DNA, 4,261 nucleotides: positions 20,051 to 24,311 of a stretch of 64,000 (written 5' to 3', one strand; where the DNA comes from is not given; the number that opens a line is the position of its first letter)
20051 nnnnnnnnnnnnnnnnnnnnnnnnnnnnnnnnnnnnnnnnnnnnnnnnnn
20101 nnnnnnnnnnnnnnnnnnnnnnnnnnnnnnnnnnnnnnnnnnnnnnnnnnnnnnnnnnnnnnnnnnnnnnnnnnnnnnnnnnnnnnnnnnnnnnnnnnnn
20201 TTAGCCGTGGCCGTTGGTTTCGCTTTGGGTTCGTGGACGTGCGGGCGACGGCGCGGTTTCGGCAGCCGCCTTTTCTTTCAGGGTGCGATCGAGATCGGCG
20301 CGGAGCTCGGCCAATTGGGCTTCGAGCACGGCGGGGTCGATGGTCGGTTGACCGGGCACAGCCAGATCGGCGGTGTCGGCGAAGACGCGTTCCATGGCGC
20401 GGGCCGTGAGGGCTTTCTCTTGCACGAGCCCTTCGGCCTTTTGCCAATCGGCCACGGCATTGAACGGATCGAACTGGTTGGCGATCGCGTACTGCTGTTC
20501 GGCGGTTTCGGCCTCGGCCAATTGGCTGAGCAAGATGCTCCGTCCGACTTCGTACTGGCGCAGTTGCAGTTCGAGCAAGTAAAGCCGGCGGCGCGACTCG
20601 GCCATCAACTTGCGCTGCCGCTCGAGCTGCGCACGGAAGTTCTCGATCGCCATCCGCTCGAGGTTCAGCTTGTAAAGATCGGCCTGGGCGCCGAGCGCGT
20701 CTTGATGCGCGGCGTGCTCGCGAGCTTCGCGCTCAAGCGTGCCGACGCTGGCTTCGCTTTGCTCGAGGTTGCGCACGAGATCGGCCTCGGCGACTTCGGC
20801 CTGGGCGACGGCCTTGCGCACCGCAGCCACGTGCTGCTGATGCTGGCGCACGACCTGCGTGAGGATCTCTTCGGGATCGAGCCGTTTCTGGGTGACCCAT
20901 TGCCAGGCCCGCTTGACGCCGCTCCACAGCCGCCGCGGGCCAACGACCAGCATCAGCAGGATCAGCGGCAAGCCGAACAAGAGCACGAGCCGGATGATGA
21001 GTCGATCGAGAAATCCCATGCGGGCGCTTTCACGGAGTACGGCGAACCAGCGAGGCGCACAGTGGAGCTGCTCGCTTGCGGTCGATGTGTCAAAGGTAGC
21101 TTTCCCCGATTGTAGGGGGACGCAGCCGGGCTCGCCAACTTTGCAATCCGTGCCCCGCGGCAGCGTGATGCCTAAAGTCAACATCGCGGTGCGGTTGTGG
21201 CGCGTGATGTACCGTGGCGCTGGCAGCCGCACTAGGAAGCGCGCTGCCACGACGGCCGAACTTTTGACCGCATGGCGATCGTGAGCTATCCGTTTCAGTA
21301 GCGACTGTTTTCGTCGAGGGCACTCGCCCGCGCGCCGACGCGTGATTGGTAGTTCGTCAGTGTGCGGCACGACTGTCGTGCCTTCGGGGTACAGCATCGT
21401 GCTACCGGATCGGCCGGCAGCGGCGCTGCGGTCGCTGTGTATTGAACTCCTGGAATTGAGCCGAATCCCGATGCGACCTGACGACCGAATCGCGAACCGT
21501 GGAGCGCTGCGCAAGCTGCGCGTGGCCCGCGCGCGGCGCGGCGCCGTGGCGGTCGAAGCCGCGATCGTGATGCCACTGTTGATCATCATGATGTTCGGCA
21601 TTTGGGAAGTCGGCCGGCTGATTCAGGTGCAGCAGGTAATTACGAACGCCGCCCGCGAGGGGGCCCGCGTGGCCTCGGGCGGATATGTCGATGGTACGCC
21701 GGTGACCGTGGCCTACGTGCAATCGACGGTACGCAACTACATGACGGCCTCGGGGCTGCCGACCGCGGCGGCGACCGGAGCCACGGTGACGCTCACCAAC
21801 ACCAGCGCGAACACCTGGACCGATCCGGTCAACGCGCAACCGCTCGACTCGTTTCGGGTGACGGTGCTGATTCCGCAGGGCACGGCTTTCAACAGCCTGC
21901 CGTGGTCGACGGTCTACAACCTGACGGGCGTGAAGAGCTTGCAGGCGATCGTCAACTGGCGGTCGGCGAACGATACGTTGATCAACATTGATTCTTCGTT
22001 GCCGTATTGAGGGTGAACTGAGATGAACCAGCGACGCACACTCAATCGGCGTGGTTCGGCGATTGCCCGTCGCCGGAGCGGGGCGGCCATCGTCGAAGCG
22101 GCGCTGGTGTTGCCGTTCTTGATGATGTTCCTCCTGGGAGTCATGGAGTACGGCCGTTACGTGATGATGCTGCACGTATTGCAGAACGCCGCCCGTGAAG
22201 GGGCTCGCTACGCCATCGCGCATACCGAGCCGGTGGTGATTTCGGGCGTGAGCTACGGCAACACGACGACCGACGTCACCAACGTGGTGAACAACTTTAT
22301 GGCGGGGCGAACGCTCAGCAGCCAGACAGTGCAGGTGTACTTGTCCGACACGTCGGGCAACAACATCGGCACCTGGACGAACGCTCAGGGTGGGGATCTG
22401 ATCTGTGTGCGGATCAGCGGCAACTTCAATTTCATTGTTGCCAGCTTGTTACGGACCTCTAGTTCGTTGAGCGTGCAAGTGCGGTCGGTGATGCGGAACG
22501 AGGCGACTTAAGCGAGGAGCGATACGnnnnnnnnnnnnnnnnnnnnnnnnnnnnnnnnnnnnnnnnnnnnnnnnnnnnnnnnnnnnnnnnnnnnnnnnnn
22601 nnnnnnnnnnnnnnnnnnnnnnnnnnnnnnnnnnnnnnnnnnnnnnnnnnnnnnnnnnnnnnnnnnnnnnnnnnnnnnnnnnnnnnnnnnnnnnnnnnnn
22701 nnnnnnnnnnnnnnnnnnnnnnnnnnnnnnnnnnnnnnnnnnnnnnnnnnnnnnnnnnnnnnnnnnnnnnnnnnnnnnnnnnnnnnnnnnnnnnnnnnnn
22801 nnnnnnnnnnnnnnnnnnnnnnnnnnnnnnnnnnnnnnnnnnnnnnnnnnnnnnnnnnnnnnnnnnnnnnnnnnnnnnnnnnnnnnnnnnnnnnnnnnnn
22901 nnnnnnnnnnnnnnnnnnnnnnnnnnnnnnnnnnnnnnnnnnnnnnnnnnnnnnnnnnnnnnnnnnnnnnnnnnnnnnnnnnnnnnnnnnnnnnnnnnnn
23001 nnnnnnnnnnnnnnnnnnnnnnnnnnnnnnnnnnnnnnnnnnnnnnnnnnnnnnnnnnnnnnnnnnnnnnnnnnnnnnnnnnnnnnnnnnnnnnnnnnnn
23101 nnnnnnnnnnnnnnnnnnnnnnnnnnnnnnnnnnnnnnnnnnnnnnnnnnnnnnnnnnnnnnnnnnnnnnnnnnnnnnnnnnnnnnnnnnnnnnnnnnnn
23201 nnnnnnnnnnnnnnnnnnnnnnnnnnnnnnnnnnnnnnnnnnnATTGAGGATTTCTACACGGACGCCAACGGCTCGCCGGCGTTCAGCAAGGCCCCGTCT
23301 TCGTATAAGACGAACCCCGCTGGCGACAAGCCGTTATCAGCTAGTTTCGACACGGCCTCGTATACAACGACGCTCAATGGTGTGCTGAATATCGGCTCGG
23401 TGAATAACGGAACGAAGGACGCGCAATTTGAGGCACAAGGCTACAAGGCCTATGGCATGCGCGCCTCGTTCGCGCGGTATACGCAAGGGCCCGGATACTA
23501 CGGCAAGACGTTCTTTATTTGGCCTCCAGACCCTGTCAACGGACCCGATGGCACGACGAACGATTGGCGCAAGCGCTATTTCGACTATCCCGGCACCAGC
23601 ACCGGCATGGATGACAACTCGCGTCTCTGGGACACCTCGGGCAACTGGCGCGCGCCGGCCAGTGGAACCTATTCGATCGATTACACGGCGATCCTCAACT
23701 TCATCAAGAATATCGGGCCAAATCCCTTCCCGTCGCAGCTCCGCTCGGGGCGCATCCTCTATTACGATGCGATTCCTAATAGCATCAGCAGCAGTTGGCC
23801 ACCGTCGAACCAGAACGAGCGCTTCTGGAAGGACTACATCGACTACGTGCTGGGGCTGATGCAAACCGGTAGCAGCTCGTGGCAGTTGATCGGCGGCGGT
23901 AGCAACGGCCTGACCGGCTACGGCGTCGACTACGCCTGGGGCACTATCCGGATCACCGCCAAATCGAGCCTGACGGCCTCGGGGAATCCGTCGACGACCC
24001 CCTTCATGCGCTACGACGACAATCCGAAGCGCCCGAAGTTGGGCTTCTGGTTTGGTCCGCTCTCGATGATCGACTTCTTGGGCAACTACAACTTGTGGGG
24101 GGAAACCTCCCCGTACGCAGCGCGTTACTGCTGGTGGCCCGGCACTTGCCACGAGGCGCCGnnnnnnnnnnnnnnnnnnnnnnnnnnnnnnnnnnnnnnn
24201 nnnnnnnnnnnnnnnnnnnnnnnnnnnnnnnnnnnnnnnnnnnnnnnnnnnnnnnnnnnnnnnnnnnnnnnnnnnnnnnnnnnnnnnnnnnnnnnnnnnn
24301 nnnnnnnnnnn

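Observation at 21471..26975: Orphan TadE-TadE-TadG(vWA) genes fused into one tight operon with an ABC exporter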

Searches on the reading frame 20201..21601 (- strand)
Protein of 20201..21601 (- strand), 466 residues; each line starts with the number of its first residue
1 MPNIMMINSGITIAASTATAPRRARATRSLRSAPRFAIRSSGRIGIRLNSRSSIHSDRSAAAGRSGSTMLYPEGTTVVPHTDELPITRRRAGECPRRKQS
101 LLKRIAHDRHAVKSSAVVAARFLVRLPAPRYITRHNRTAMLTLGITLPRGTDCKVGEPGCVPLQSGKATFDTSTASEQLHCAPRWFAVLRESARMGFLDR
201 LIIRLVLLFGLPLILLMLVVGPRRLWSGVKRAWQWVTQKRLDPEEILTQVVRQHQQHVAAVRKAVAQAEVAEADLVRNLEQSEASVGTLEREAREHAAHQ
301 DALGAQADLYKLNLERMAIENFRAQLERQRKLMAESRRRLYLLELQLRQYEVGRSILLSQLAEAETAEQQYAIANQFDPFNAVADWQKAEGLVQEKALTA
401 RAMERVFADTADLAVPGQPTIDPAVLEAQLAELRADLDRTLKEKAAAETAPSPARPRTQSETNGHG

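Call 10: search_protein_families(library=pfam, proteins=[window:20201-21601:-], max_evalue=0.01)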
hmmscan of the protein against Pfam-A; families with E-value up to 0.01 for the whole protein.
window:20201-21601:- (466 aa): 1 family
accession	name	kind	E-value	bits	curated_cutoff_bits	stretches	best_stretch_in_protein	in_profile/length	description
PF04012.17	PspA_IM30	-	8.1e-07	29.3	33.9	1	224-409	5-190/220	PspA/IM30 family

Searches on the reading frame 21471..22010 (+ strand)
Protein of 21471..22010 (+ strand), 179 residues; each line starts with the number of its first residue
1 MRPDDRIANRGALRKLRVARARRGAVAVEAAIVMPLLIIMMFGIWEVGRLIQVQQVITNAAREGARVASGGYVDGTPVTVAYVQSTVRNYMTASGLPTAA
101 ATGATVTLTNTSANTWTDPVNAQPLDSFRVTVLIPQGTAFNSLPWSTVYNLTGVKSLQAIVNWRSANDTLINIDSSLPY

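Call 8: search_protein_families(library=pfam, proteins=[window:21471-22010:+], max_evalue=0.01)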
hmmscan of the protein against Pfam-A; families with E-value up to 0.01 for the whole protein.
window:21471-22010:+ (179 aa): 1 family
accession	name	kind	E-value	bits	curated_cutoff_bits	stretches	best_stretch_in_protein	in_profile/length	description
PF07811.17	TadE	-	5.2e-17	62.1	22.9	1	24-66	1-43/43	TadE-like protein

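Call 24: search_protein_families(library=ncbifam, proteins=[window:21471-22010:+], max_evalue=0.01)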
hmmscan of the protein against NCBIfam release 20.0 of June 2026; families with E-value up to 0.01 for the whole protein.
window:21471-22010:+ (179 aa): 1 family
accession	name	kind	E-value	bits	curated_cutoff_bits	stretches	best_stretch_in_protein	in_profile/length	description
NF041390.1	TadE_Rv3655c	subfamily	7.2e-05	23.3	40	1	28-72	1-45/101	TadE family type IV pilus minor pilin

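Call 90: search_protein_families(library=padloc, proteins=[window:21471-22010:+], max_evalue=0.001)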
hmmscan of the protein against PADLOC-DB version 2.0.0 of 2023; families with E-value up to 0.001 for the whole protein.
window:21471-22010:+ (179 aa): 0 families

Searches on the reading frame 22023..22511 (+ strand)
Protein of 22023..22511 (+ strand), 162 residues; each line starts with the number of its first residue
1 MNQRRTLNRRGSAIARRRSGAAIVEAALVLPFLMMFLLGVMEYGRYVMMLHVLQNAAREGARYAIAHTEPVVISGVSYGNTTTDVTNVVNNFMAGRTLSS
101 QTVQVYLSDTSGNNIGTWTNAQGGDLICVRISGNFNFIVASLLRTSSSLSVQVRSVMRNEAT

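Call 8: search_protein_families(library=pfam, proteins=[window:22023-22511:+], max_evalue=0.01)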
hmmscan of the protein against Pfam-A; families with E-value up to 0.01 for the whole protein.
window:22023-22511:+ (162 aa): 2 families
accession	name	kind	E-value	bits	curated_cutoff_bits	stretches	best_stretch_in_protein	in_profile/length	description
PF07811.17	TadE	-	5.4e-16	58.9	22.9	1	20-62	1-43/43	TadE-like protein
PF13400.11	Tad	-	0.0006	20.5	22.3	1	20-63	1-43/47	Putative Flp pilus-assembly TadE/G-like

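Call 24: search_protein_families(library=ncbifam, proteins=[window:22023-22511:+], max_evalue=0.01)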
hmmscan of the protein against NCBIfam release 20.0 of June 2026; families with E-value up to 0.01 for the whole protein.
window:22023-22511:+ (162 aa): 1 family
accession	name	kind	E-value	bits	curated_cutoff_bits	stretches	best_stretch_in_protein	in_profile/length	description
NF041390.1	TadE_Rv3655c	subfamily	0.0009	19.7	40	1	24-67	1-44/101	TadE family type IV pilus minor pilin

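Call 90: search_protein_families(library=padloc, proteins=[window:22023-22511:+], max_evalue=0.001)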
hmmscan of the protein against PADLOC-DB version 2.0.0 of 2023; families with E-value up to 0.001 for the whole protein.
window:22023-22511:+ (162 aa): 0 families

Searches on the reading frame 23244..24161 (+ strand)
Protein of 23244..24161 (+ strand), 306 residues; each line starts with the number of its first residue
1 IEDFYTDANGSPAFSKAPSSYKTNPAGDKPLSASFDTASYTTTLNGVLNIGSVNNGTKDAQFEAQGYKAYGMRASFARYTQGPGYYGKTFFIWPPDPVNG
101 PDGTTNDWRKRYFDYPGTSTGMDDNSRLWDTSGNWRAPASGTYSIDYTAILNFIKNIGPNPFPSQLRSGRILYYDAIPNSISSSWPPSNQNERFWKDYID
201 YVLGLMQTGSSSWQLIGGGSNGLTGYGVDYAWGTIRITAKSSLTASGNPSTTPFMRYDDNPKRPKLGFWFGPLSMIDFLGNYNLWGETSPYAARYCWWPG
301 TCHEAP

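Call 81: search_protein_representatives(protein=window:23244-24161:+)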
Query: 306 residues. Proteins with E-value up to 0.001 (for the whole library): 362; up to 1e-10: 249; up to 1e-30: 91. The best 150 are listed.
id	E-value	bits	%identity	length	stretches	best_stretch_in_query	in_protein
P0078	1.5e-119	415.9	63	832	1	1-306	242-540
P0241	1.2e-108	380.0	59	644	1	1-306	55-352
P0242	3.7e-104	365.2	63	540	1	3-306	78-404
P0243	3.4e-92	325.9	55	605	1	1-306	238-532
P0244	1.1e-82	294.7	63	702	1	50-306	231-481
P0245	5.3e-76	272.7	59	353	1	3-246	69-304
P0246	8.2e-73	262.2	65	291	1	112-306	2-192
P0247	6.6e-70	252.6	52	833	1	2-306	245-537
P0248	6.9e-70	252.6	51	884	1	7-306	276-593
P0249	5.5e-65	236.4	53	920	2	106-306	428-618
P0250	1.0e-63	232.3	54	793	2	106-306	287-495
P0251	4.6e-60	220.3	50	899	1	2-305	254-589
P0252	5.9e-60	219.9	52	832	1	12-306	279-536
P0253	8.0e-59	216.2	52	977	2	11-194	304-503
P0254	2.4e-57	211.3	53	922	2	2-242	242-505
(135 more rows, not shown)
